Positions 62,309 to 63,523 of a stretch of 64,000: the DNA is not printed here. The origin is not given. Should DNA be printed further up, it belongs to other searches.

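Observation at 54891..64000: Sharp compositional break after the pyrBI terminator: AT-rich glycan locus in a GC-rich chromosome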

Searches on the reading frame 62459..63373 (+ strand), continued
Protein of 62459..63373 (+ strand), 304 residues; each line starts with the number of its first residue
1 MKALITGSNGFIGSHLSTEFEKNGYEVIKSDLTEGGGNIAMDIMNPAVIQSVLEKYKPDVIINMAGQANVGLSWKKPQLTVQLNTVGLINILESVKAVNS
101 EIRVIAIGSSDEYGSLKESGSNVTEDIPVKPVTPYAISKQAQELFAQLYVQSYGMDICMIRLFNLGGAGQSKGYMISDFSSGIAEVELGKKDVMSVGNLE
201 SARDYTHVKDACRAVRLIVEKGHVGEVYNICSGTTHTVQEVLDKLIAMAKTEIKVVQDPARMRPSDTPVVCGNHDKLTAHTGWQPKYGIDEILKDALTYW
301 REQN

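Call 63: find_encoding_contigs(protein=P0278, flank=10000, max_places=10)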
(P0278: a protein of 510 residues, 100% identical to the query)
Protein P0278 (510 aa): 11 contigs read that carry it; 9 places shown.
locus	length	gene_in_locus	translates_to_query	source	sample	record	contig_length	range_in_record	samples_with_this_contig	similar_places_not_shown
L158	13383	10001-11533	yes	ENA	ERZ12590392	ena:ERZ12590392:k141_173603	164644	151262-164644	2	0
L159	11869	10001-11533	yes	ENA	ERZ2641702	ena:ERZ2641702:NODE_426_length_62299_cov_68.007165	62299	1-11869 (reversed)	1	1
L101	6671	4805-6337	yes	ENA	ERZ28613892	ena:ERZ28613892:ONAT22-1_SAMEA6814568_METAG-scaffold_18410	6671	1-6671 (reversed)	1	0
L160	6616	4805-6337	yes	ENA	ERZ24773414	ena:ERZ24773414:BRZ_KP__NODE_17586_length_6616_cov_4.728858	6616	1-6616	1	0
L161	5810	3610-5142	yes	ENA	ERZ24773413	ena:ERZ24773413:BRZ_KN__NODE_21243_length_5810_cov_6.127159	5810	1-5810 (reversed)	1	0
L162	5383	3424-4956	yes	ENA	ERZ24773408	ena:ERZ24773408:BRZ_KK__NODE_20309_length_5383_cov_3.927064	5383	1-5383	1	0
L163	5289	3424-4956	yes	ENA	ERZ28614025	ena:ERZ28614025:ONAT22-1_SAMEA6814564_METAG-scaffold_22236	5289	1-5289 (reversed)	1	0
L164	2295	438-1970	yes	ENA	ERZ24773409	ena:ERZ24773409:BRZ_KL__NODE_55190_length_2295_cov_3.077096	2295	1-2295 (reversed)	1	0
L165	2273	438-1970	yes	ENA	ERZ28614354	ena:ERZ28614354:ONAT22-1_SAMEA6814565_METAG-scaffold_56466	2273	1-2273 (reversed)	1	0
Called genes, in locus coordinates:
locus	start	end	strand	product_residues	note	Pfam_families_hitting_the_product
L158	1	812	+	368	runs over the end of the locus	PF13439:Glyco_transf_4, PF00534:Glycos_transf_1, PF20706:GT4-conflict, PF13692:Glyco_trans_1_4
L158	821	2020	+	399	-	PF13439:Glyco_transf_4, PF13579:Glyco_trans_4_4, PF00534:Glycos_transf_1, PF13692:Glyco_trans_1_4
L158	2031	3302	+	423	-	PF04932:Wzy_C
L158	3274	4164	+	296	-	PF00535:Glycos_transf_2 (weak)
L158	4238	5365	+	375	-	PF00534:Glycos_transf_1, PF13692:Glyco_trans_1_4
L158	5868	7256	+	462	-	PF03559:Hexose_dehydrat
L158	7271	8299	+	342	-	PF01408:GFO_IDH_MocA, PF22725:GFO_IDH_MocA_C3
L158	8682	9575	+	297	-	PF01370:Epimerase, PF04321:RmlD_sub_bind, PF16363:GDP_Man_Dehyd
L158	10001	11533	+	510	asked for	-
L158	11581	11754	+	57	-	-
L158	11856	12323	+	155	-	PF00984:UDPG_MGDP_dh, PF03720:UDPG_MGDP_dh_C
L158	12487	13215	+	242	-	-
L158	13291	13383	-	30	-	?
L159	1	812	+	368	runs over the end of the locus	PF13439:Glyco_transf_4, PF00534:Glycos_transf_1, PF20706:GT4-conflict, PF13692:Glyco_trans_1_4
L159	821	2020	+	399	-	PF13439:Glyco_transf_4, PF13579:Glyco_trans_4_4, PF00534:Glycos_transf_1, PF13692:Glyco_trans_1_4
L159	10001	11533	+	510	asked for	-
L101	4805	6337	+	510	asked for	-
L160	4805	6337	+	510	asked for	-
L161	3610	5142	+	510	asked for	-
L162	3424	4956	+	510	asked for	-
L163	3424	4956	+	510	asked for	-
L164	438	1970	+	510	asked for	-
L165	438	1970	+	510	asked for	-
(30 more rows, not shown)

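Call 65: search_protein_families(library=pfam, proteins=[L096:16620-17348:+, L001:351-1181:+, L157:6924-7601:+, L001:16363-17253:+, L097:15876-16115:-], max_evalue=0.01)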
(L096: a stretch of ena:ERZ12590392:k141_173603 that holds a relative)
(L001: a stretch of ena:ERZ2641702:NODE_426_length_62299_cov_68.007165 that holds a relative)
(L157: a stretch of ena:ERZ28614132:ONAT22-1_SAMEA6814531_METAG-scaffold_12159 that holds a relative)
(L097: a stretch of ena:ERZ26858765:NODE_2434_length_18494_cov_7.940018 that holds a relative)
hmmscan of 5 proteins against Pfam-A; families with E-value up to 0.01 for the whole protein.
L096:16620-17348:+ (242 aa): 0 families

L001:351-1181:+ (276 aa): 2 families
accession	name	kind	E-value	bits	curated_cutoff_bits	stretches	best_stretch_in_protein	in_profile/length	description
PF12822.12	ECF_trnsprt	-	0.0016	18.9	30.7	1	171-270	72-166/169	ECF transporter, substrate-specific component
PF14897.12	EpsG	-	0.0061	16.2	30.1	0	168-229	133-191/326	EpsG family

L157:6924-7601:+ (225 aa): 2 families
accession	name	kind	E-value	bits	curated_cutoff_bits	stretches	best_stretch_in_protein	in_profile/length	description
PF02223.23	Thymidylate_kin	-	8.6e-17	61.8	27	1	7-195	1-172/185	Thymidylate kinase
PF01712.25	dNK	-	1.9e-08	34.7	27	1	5-219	1-199/203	Deoxynucleoside kinase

L001:16363-17253:+ (296 aa): 3 families
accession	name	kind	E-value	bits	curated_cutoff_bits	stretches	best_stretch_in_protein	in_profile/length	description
PF00535.33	Glycos_transf_2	-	1.2e-05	25.8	23.3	1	62-170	11-120/168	Glycosyl transferase family 2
PF13641.12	Glyco_tranf_2_3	-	0.00014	22.4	27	1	48-252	1-209/230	Glycosyltransferase like family 2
PF18948.5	DUF5692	-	0.0012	18.5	27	1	16-92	223-300/304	Family of unknown function (DUF5692)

L097:15876-16115:- (79 aa): 0 families
